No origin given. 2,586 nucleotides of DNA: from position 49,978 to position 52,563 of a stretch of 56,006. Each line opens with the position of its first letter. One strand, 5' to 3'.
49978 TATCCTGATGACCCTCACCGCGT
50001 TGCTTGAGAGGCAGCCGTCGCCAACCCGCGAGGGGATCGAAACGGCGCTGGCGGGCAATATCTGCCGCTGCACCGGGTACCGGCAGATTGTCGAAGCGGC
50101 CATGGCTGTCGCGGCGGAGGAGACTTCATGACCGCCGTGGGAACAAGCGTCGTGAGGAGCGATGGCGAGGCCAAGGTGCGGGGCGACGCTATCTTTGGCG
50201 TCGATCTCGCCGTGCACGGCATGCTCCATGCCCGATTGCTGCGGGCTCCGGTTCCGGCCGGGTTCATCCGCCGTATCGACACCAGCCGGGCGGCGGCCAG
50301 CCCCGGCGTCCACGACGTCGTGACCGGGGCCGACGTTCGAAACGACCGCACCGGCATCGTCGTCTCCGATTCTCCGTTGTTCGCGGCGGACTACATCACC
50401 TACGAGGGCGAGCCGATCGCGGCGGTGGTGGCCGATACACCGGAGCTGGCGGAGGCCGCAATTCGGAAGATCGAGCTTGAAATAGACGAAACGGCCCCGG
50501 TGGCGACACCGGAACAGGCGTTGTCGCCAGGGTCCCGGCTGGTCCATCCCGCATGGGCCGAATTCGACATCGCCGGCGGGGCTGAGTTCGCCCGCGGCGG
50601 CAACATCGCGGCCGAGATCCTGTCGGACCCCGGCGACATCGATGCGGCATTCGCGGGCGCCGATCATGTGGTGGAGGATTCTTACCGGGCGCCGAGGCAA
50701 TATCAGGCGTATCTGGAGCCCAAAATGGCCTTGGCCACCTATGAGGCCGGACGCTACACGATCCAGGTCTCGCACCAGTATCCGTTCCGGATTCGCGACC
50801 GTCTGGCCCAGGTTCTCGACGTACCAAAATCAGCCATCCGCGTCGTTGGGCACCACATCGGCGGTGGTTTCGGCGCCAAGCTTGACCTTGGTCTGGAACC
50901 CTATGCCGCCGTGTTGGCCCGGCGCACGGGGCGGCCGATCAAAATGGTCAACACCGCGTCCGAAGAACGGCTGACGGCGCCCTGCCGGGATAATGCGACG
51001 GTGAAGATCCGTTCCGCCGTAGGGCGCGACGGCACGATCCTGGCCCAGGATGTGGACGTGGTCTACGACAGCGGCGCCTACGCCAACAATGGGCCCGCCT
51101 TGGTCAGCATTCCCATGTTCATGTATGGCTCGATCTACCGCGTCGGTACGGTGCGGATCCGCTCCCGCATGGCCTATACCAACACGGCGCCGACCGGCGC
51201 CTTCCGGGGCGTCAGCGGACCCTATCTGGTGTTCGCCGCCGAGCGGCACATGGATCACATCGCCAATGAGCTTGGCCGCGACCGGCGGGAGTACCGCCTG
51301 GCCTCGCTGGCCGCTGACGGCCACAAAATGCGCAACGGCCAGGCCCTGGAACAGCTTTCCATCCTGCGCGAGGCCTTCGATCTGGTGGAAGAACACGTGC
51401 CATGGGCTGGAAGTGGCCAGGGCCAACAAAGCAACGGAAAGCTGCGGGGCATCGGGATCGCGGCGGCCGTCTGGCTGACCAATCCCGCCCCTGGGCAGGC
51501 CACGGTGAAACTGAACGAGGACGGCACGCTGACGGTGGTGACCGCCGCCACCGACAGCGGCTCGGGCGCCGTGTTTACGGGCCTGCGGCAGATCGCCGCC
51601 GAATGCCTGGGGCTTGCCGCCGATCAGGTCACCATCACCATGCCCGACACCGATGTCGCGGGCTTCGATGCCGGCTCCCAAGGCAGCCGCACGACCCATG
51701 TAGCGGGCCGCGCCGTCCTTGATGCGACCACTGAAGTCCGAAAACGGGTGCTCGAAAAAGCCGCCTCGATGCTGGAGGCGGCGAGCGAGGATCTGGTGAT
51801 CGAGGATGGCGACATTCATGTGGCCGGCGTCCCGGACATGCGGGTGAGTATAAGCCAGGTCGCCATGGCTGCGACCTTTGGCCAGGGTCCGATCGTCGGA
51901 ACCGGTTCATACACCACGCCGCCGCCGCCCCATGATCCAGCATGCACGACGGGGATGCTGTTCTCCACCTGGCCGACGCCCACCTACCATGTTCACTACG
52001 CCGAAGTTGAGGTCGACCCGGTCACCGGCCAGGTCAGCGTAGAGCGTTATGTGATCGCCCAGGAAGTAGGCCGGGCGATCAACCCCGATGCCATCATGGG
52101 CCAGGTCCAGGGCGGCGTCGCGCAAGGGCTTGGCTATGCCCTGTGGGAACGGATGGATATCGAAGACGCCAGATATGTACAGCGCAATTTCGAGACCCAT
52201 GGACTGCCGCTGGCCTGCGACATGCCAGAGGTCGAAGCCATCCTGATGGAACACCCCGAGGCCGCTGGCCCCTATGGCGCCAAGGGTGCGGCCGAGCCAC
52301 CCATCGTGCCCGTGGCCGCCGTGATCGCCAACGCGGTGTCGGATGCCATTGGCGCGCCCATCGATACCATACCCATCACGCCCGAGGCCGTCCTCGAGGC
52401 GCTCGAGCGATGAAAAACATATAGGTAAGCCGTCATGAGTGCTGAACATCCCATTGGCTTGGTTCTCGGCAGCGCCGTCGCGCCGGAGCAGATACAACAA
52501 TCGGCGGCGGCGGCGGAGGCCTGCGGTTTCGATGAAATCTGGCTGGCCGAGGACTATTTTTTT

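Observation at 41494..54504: Large LLM-rich oxidative island around a molybdenum hydroxylase: candidate undescribed heterocycle/organosulfur degradation system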

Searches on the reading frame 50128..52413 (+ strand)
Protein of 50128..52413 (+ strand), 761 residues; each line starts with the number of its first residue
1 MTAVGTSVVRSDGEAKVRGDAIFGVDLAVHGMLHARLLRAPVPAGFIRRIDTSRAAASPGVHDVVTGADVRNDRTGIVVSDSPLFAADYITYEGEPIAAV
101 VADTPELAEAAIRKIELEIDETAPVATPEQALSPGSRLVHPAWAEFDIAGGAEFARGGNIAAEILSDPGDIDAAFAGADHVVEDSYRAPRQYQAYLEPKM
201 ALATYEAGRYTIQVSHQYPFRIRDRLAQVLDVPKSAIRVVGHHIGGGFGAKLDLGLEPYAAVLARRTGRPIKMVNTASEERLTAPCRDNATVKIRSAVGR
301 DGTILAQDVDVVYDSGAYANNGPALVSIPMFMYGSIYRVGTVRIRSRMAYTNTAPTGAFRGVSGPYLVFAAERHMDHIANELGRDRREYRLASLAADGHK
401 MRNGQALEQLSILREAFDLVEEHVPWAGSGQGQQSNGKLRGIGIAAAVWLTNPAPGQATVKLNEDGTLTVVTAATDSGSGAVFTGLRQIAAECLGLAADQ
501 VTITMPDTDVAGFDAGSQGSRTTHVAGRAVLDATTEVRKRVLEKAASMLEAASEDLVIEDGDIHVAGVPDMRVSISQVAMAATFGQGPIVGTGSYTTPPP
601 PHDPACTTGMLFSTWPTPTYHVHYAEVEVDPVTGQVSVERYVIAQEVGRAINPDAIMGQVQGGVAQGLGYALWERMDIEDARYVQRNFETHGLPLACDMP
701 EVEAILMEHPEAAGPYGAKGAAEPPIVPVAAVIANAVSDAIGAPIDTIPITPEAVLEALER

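Call 3: search_protein_families(library=pfam, proteins=[window:50128-52413:+])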
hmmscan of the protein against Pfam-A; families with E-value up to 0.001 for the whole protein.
window:50128-52413:+ (761 aa): 3 families
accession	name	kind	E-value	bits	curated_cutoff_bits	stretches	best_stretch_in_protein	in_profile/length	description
PF02738.23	MoCoBD_1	-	1.3e-70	237.8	27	1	167-391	14-241/244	Molybdopterin cofactor-binding domain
PF20256.3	MoCoBD_2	-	5.1e-68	230.1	27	1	434-700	17-283/283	Molybdopterin cofactor-binding domain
PF01315.27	Ald_Xan_dh_C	-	1.2e-20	74.3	31.3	1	19-120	2-107/110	Aldehyde oxidase and xanthine dehydrogenase, a/b hammerhead domain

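Call 25: search_solved_structures(query=window:50128-52413:+, max_evalue=1e-20)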
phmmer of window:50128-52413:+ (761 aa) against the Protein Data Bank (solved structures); distinct sequences matched with E-value up to 1e-20: 42.
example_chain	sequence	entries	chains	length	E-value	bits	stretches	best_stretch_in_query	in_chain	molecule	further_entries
1rm6_A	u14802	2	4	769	1.3e-83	284.6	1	4-760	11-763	4-hydroxybenzoyl-CoA reductase alpha subunit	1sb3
7dqx_A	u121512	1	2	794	3.2e-68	233.8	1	4-756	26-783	6-hydroxypseudooxynicotine dehydrogenase complex subunit gamma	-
1sij_A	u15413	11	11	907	5.7e-66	226.3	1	7-537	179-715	Aldehyde oxidoreductase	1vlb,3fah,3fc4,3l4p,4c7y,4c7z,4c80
1t3q_B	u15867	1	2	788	8.2e-66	225.8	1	3-759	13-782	quinoline 2-oxidoreductase large subunit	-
8uem_A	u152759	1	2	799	1.3e-62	215.2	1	9-760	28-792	Carbon monoxide dehydrogenase (Large chain), CoxL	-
1dgj_A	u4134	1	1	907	1e-61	212.2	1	5-533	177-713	ALDEHYDE OXIDOREDUCTASE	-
3hrd_A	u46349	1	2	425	1.6e-57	198.4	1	4-419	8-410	Nicotinate dehydrogenase large molybdopterin subunit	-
4zoh_A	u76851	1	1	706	1e-53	185.8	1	81-753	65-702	Putative oxidoreductase molybdopterin-binding subunit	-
1ffu_B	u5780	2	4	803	4.3e-53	183.7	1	3-741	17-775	CUTL, MOLYBDOPROTEIN OF CARBON MONOXIDE DEHYDROGENASE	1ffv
3sr6_C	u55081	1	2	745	9.8e-51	176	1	16-743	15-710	Xanthine dehydrogenase/oxidase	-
3etr_C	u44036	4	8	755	1.1e-50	175.8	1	16-743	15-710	Xanthine dehydrogenase/oxidase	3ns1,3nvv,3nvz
3nrz_C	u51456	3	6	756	1.1e-50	175.8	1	16-743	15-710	Xanthine dehydrogenase/oxidase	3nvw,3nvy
1fiq_C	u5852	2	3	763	1.1e-50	175.8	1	16-743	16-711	XANTHINE OXIDASE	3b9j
3eub_C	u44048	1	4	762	1.1e-50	175.8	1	16-743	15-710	Xanthine dehydrogenase/oxidase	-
2w55_B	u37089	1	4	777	2.9e-50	174.4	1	4-392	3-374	XANTHINE DEHYDROGENASE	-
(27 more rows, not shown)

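Call 42: find_related_loci(query=window:50128-52413:+, collection=genome_contigs, flank=10000)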
Query window:50128-52413:+ (761 aa) in genome_contigs; peptide patterns used: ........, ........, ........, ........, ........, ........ (x = any residue, [..] = any of these).
49 stretches matched a pattern; 11 encode a relative of the query (tblastn E <= 1e-3); 11 distinct loci.
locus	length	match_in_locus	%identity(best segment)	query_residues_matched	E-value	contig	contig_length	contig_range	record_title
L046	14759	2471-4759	82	1-760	0e+0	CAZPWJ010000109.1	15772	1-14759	MAG TPA_asm: uncultured Rhodospirillaceae bacterium isolate SRP200020_co5_209 genome assembly, contig: NODE_5744_length_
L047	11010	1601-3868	80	1-761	0e+0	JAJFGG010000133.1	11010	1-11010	MAG: Alphaproteobacteria bacterium isolate OFTM58 OFTM58_132, whole genome shotgun sequence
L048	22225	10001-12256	69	4-760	0e+0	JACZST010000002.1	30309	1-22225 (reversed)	MAG: Acidobacteria bacterium isolate B11T1B8 B11T1B8_NODE2221, whole genome shotgun sequence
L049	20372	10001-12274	59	4-759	0e+0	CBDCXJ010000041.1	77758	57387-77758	MAG: Gaiellaceae bacterium isolate 5b833b31-763d-41a9-83c8-cc356e1f4743 genome assembly, contig: contig_41, whole genome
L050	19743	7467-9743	49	1-760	0e+0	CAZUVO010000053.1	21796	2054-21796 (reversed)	MAG TPA_asm: uncultured Rhizobiaceae bacterium isolate SRP200020_co5_29 genome assembly, contig: NODE_3688_length_21796_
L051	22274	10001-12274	49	1-759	0e+0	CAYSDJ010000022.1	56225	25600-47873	MAG TPA_asm: uncultured Rhizobiaceae bacterium isolate SRP200020_co5_287 genome assembly, contig: NODE_793_length_56225_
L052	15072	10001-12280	49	1-761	0e+0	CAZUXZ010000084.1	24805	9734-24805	MAG TPA_asm: uncultured Rhizobiaceae bacterium isolate SRP092796_co1_574 genome assembly, contig: k141_6836283, whole ge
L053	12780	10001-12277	48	1-760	0e+0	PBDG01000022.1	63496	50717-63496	MAG: Rhodospirillaceae bacterium isolate SP354 119009, whole genome shotgun sequence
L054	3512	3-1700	51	193-759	0e+0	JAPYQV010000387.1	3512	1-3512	MAG: Alphaproteobacteria bacterium isolate PW3.concoct.191_sub PW3_37839_length_3512_cov_6.300839, whole genome shotgun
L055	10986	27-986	53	441-759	9e-100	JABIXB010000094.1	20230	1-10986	MAG: Rhodospirillaceae bacterium isolate SI073_bin108 k141_927797, whole genome shotgun sequence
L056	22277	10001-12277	49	1-760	0e+0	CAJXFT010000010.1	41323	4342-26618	MAG TPA_asm: uncultured Alphaproteobacteria bacterium isolate ERR599062_bin.171_MetaBAT_v2.12.1_MAG genome assembly, con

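Call 46: search_protein_families(library=pfam, proteins=[L056:13331-14257:-, L056:14261-15355:-, L056:15374-16873:-, L056:16932-18140:-, L056:18918-19901:+, L056:19956-20795:+, L056:7825-8664:-, L056:6354-7148:-, L056:5078-5839:-, L056:3200-4159:-])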
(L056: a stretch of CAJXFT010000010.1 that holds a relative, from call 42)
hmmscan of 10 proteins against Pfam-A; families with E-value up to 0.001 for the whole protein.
L056:13331-14257:- (308 aa): 1 family
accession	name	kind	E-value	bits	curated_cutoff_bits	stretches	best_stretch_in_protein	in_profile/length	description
PF02653.21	BPD_transp_2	-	3.5e-36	125.2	26.8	1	13-280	7-268/269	Branched-chain amino acid transport system / permease component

L056:14261-15355:- (364 aa): 1 family
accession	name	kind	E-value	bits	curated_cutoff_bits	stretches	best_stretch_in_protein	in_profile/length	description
PF02653.21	BPD_transp_2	-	1.4e-36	126.5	26.8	1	71-343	2-266/269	Branched-chain amino acid transport system / permease component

L056:15374-16873:- (499 aa): 1 family
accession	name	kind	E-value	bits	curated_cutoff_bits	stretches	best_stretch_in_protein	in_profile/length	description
PF00005.33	ABC_tran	-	2.9e-44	151.4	25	2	25-168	6-137/137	ABC transporter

L056:16932-18140:- (402 aa): 1 family
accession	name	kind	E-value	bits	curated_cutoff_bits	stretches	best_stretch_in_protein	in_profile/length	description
PF02608.20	Bmp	-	4e-46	157.8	24.1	1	70-316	3-255/301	ABC transporter substrate-binding protein PnrA-like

L056:18918-19901:+ (327 aa): 1 family
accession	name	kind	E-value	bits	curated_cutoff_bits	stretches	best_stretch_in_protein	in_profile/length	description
PF00296.26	Bac_luciferase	-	1.9e-43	149.5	27.9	1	12-299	7-312/314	Luciferase-like monooxygenase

L056:19956-20795:+ (279 aa): 4 families
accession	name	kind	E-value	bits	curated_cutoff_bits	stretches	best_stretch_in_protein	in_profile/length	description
PF01614.24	IclR_C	-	2.2e-28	99.4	24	1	99-270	2-173/174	Bacterial transcriptional regulator IclR C-terminal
PF09339.16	HTH_IclR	-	6.3e-08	32.7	22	1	34-81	2-51/52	IclR helix-turn-helix domain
PF25213.1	HVO_A0261_N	-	9.5e-07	29.1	35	1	33-88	9-62/86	HVO_A0261 N-terminal domain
PF12802.13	MarR_2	-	1.5e-05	25.5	27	1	37-83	7-55/61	MarR family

L056:7825-8664:- (279 aa): 1 family
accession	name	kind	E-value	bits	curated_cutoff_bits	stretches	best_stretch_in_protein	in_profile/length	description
PF00857.26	Isochorismatase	-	1.8e-30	106.7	27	1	71-260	1-173/175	Isochorismatase domain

L056:6354-7148:- (264 aa): 3 families
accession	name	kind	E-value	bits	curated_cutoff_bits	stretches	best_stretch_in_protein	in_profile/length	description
PF00027.35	cNMP_binding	-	4.8e-21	75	27.5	1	69-153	2-89/89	Cyclic nucleotide-binding domain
PF13545.12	HTH_Crp_2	-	2.1e-18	66.5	27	1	185-260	1-70/70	Crp-like helix-turn-helix domain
PF00325.26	Crp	-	3.7e-11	43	21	1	210-241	1-32/32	Bacterial regulatory proteins, crp family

L056:5078-5839:- (253 aa): 0 families

L056:3200-4159:- (319 aa): 7 families
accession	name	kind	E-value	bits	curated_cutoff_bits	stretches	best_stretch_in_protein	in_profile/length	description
PF01370.27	Epimerase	-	5.5e-29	101.7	20.9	1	3-172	1-176/240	NAD dependent epimerase/dehydratase family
PF16363.11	GDP_Man_Dehyd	-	3.3e-21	76.5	27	1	4-166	1-181/332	GDP-mannose 4,6 dehydratase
PF04321.23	RmlD_sub_bind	-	1.5e-15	57.5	27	1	1-173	1-156/287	RmlD substrate binding domain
PF01073.25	3Beta_HSD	-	2.3e-14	53.6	22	1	5-174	2-187/280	3-beta hydroxysteroid dehydrogenase/isomerase family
PF02719.21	Polysacc_synt_2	-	3e-13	50.1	20.2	1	32-107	51-128/293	Polysaccharide biosynthesis protein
PF07993.18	NAD_binding_4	-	4.9e-10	39.4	20.1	1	51-167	83-206/258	Male sterility protein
PF13460.12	NAD_binding_10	-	9e-06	26.1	27.2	1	34-168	38-146/184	NAD(P)H-binding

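Call 48: search_protein_families(library=pfam, proteins=[L048:309-1262:+, L048:2310-3800:+, L048:3797-4942:+, L048:4939-6177:+, L048:6113-6979:+, L048:7442-8827:-, L048:12287-13837:+, L048:13847-14599:+, L048:15495-16562:+, L048:16559-17716:+])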
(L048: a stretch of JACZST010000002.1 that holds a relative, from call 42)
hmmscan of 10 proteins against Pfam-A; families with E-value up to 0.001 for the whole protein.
L048:309-1262:+ (317 aa): 4 families
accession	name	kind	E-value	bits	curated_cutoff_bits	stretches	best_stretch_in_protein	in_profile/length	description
PF00005.33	ABC_tran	-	5.7e-34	118.1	25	1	23-173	1-137/137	ABC transporter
PF08352.17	oligo_HPY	-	1.3e-20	74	27.1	1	224-289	1-65/65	Oligopeptide/dipeptide transporter, C-terminal region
PF13304.12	AAA_21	-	2.4e-06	28.3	27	0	140-206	233-301/304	AAA domain, putative AbiEii toxin, Type IV TA system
PF02463.25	SMC_N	-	2.9e-05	24.1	40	1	36-216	27-210/220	RecF/RecN/SMC N terminal domain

L048:2310-3800:+ (496 aa): 1 family
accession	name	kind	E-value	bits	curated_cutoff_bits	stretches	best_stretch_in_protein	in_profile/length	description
PF00296.26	Bac_luciferase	-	1.4e-52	179.5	27.9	1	174-460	19-313/314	Luciferase-like monooxygenase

L048:3797-4942:+ (381 aa): 2 families
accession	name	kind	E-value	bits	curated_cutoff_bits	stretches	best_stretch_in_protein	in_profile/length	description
PF00557.29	Peptidase_M24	-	7.9e-44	150.4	23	1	162-363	1-208/208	Metallopeptidase family M24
PF01321.24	Creatinase_N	-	5.2e-05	24.2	22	0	6-149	3-122/128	Creatinase/Prolidase N-terminal domain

L048:4939-6177:+ (412 aa): 1 family
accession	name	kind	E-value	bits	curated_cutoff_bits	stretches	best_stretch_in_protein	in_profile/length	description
PF00291.31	PALP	-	6e-63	213.4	35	1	74-376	1-292/295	Pyridoxal-phosphate dependent enzyme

L048:6113-6979:+ (288 aa): 3 families
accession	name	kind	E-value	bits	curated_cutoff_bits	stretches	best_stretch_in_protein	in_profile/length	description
PF13561.12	adh_short_C2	-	4.2e-45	154.6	27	1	49-283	1-235/236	Enoyl-(Acyl carrier protein) reductase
PF00106.31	adh_short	-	9.1e-39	133.4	26.6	1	45-225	3-183/195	short chain dehydrogenase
PF08659.16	KR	-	4.6e-09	36.9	22.6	1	46-204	4-161/180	KR domain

L048:7442-8827:- (461 aa): 2 families
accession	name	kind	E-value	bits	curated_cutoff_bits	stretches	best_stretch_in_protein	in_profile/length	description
PF20906.3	S-Me-THD_C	-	1.4e-65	220.7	27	1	272-460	2-190/190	S-Me-THD-like, C-terminal domain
PF06032.18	S-Me-THD_N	-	2.2e-58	197.2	27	1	113-268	2-157/158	S-Me-THD-like, N-terminal domain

L048:12287-13837:+ (516 aa): 3 families
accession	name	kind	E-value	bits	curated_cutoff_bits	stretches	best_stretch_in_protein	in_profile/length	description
PF05378.19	Hydant_A_N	-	1.2e-35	123.3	25.2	1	2-171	1-175/176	Hydantoinase/oxoprolinase N-terminal region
PF01968.24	Hydantoinase_A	-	2e-32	113.1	22.9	1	191-361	1-174/291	Hydantoinase/oxoprolinase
PF01869.26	BcrAD_BadFG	-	0.00021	21.4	31.5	1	3-72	1-78/271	BadF/BadG/BcrA/BcrD ATPase family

L048:13847-14599:+ (250 aa): 3 families
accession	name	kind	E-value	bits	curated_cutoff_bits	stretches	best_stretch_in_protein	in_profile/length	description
PF13561.12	adh_short_C2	-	5.1e-41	141.2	27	1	16-245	3-235/236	Enoyl-(Acyl carrier protein) reductase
PF00106.31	adh_short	-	5.5e-33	114.5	26.6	1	11-187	2-183/195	short chain dehydrogenase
PF08659.16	KR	-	5e-05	23.7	22.6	1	12-158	3-153/180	KR domain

L048:15495-16562:+ (355 aa): 1 family
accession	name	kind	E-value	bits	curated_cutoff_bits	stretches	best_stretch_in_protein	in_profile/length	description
PF00294.29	PfkB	-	7.5e-51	173.7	25.8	1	41-334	3-296/302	pfkB family carbohydrate kinase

L048:16559-17716:+ (385 aa): 1 family
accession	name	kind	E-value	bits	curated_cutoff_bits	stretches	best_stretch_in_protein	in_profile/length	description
PF00155.27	Aminotran_1_2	-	5.2e-68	230.3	19.7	1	30-376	4-360/361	Aminotransferase class I and II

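Call 53: search_protein_families(library=pfam, proteins=[L046:153-1052:+, L046:5841-7130:-, L046:7225-8091:-])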
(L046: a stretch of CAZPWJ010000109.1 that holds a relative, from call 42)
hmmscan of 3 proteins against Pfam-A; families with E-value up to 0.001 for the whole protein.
L046:153-1052:+ (299 aa): 2 families
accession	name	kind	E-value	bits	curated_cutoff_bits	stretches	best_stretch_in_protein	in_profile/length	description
PF13279.12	4HBT_2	-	4.2e-29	101.9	25.5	2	168-287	2-121/122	Thioesterase-like superfamily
PF03061.28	4HBT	-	1.4e-05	25.8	20.6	0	212-258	31-77/79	Thioesterase superfamily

L046:5841-7130:- (429 aa): 4 families
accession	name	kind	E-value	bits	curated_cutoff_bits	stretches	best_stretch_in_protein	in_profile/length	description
PF00805.28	Pentapeptide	-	1.2e-77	255.3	20.2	8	384-423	1-40/40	Pentapeptide repeats (8 copies)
PF13599.13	Pentapeptide_4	-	4.1e-40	136.1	38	6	283-350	11-78/78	Pentapeptide repeat region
PF13576.12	Pentapeptide_3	-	9.6e-32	109.4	27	3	87-124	3-42/48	Pentapeptide repeats (9 copies)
PF25296.1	Decapeptide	-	6.1e-09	36.1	45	0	307-367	9-69/74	Decapeptide repeat region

L046:7225-8091:- (288 aa): 2 families
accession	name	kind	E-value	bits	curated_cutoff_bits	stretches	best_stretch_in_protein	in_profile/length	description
PF00378.25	ECH_1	-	5e-54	183.7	27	1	13-267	3-248/251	Enoyl-CoA hydratase/isomerase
PF16113.10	ECH_2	-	8.1e-26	91.7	27.2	1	18-206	3-187/335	Enoyl-CoA hydratase/isomerase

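Call 69: search_protein_families(library=ncbifam, max_evalue=1e-20, proteins=[window:50128-52413:+])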
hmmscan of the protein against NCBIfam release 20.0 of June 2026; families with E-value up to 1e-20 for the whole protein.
window:50128-52413:+ (761 aa): 13 families
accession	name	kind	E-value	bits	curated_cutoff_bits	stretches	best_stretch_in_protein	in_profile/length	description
TIGR03194.1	4hydrxCoA_A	equivalog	5.6e-135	451.6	994.55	1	10-759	3-746/746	4-hydroxybenzoyl-CoA reductase subunit alpha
NF043082.1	XdhA_XDHase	equivalog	6e-132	441.3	780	1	4-760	1-753/758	xanthine dehydrogenase subunit XdhA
NF007426.0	PRK09970.1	equivalog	6.6e-123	411.3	916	1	2-759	4-755/761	xanthine dehydrogenase molybdenum-binding subunit XdhA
TIGR03196.1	pucD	equivalog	5.9e-118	395.3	783.65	1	4-755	3-754/763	xanthine dehydrogenase subunit D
NF041018.1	glyceraldDH_alpha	equivalog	3.1e-109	366.4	790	1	3-755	2-740/741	glyceraldehyde dehydrogenase subunit alpha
TIGR03311.1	Se_dep_XDH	equivalog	2.7e-94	316.9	830.45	1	4-550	162-687/848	selenium-dependent xanthine dehydrogenase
NF045668.1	pterin_aldehy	equivalog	8.1e-91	305.4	1100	1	4-760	175-905/905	molybdopterin-dependent aldehyde oxidoreductase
NF040766.1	CODH_aero_grp5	exception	3.8e-90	303.2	950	1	3-755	4-781/785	aerobic carbon-monoxide dehydrogenase large subunit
TIGR02965.1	xanthine_xdhB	equivalog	2.8e-79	267.2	849.5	1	10-760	7-755/758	xanthine dehydrogenase molybdopterin binding subunit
TIGR03313.1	Se_sel_red_Mo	hypoth_equivalog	1.3e-76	258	1101.9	1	159-760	352-950/951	molybdopterin-dependent oxidoreductase Mo/Fe-S-binding subunit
NF041671.1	peri_hyde_PaoC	equivalog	1.8e-74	251.5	1180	1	2-759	16-731/735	aldehyde oxidoreductase molybdenum-binding subunit PaoC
TIGR02416.1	CO_dehy_Mo_lg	equivalog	3.5e-69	233.8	991.15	1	18-741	7-750/770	aerobic carbon-monoxide dehydrogenase large subunit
TIGR02969.1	mam_aldehyde_ox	subfamily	1.2e-31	109.2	1912.3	1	4-541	576-1102/1330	aldehyde oxidase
